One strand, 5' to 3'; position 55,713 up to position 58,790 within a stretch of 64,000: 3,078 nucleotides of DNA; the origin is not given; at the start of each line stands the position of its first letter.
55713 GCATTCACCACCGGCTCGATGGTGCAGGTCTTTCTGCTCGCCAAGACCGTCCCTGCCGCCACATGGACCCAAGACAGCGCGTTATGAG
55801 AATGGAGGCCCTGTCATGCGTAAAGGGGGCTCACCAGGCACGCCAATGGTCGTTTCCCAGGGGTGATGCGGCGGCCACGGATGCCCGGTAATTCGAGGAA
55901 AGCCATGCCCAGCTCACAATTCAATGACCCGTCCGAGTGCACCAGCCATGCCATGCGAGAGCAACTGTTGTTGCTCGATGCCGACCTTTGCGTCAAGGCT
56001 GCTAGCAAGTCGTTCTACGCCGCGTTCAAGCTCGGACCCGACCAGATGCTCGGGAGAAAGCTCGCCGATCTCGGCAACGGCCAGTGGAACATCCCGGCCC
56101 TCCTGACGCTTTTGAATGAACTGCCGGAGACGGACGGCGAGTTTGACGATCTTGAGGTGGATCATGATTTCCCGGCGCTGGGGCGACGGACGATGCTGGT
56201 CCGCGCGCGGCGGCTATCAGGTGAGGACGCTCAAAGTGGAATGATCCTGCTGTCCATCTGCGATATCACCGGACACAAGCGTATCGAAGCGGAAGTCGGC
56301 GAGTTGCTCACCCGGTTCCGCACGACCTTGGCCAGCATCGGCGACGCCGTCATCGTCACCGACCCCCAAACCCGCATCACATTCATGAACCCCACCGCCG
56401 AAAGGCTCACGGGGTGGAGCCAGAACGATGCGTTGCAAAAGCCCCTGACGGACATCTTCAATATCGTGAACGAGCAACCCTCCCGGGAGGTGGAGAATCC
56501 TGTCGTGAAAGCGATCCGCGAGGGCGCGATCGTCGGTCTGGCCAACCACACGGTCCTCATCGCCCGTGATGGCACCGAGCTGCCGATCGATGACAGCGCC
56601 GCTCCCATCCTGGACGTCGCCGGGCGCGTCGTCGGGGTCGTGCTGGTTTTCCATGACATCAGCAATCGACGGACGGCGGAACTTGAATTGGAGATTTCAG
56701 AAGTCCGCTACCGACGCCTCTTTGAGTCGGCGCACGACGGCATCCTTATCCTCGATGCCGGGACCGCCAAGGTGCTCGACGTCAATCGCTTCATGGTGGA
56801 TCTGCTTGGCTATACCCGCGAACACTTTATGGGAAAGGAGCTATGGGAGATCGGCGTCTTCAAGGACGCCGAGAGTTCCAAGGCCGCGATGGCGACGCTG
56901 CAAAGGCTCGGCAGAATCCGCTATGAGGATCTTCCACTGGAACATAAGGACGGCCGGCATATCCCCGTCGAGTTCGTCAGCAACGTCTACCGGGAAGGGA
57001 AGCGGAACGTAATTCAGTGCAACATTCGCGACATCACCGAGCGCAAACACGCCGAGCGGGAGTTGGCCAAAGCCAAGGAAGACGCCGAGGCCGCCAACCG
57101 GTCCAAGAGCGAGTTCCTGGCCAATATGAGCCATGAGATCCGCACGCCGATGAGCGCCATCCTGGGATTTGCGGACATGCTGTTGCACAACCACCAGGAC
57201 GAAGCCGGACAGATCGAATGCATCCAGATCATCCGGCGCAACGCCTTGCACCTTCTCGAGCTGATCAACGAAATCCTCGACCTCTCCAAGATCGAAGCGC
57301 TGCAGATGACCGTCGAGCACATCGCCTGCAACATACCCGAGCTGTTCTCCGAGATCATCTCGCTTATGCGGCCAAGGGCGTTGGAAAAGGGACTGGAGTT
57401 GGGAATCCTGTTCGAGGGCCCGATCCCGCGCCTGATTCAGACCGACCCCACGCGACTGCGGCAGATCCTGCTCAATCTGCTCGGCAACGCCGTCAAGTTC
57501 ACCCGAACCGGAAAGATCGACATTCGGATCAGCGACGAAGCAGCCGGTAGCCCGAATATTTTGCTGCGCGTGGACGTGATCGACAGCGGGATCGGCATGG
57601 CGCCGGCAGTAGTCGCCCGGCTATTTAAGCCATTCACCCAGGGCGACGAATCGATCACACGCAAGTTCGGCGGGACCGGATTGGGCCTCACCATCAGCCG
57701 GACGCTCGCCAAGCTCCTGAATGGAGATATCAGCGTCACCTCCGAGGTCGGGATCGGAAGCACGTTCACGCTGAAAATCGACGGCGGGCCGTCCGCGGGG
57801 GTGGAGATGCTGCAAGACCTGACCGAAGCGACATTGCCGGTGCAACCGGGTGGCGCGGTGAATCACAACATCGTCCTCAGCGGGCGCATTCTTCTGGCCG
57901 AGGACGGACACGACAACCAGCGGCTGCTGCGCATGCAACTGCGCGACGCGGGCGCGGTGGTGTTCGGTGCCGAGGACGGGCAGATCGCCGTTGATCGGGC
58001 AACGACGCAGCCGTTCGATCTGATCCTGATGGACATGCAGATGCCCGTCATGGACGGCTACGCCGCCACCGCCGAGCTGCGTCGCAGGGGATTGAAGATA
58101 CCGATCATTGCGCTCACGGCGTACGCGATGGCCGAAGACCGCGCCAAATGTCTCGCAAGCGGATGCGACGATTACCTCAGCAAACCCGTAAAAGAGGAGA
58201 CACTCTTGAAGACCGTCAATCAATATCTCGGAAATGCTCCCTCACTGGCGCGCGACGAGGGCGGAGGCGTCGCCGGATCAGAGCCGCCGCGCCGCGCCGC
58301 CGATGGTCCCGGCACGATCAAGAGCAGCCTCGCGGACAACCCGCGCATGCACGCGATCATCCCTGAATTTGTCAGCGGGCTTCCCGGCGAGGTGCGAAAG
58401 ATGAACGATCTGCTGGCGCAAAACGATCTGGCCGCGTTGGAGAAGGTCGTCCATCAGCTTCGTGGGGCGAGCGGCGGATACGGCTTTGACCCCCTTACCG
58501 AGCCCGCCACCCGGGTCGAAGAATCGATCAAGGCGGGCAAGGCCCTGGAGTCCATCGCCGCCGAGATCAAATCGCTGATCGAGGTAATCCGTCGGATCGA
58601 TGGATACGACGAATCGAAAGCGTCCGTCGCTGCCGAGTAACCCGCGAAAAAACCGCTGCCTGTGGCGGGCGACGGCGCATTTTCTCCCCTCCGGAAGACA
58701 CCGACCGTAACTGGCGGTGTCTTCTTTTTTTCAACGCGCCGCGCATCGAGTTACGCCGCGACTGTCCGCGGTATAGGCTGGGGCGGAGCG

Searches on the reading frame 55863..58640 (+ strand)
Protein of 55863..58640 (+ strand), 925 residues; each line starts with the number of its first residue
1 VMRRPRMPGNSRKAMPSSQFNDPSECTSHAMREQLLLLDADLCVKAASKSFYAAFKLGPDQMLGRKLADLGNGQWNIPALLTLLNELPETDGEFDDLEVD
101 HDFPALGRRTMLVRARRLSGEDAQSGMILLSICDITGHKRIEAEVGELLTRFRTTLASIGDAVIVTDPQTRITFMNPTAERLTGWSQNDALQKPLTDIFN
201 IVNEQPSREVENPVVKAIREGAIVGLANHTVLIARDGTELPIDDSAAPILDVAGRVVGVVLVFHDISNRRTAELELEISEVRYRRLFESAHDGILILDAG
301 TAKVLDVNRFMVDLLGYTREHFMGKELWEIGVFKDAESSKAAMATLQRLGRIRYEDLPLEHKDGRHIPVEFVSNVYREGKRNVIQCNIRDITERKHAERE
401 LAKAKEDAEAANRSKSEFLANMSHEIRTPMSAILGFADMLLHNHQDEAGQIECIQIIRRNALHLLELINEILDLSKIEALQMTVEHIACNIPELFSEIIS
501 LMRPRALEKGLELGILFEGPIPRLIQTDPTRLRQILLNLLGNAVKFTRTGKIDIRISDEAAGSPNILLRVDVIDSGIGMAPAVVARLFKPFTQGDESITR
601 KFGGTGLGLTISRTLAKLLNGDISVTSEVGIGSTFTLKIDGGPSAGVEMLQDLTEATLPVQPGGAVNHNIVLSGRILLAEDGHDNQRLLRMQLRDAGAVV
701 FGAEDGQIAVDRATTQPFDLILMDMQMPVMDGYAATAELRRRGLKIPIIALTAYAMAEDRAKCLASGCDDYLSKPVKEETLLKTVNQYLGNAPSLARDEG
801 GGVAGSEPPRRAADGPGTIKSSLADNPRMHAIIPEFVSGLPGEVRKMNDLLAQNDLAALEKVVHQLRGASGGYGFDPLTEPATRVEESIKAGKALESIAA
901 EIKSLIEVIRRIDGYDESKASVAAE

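Call 64: search_protein_families(library=pfam, proteins=[window:55863-58640:+], max_evalue=0.00001)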
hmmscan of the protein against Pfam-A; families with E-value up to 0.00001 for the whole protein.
window:55863-58640:+ (925 aa): 9 families
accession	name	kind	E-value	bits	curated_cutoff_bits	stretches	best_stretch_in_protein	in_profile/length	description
PF00989.32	PAS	-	3.4e-31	108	22.6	2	151-266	2-113/113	PAS fold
PF13426.13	PAS_9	-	7.1e-28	97.3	27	2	161-267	2-102/103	PAS domain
PF02518.31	HATPase_c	-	8.7e-28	97.4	26.4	1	527-640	1-108/111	Histidine kinase-, DNA gyrase B-, and HSP90-like ATPase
PF00072.30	Response_reg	-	1e-27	96.9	30.2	1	676-785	1-110/111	Response regulator receiver domain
PF08448.16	PAS_4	-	1.5e-25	90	23.1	1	157-270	2-109/110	PAS fold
PF13188.13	PAS_8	-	1.5e-20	72.7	21.8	2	282-329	2-45/65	PAS domain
PF00512.31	HisKA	-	8.8e-19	67.8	26.9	1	414-479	1-65/66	His Kinase A (phospho-acceptor) domain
PF01627.28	Hpt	-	1.3e-07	32.1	24.6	1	835-909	5-81/84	Hpt domain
PF08447.18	PAS_3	-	1.6e-07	31.9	25.6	0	173-260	2-86/89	PAS fold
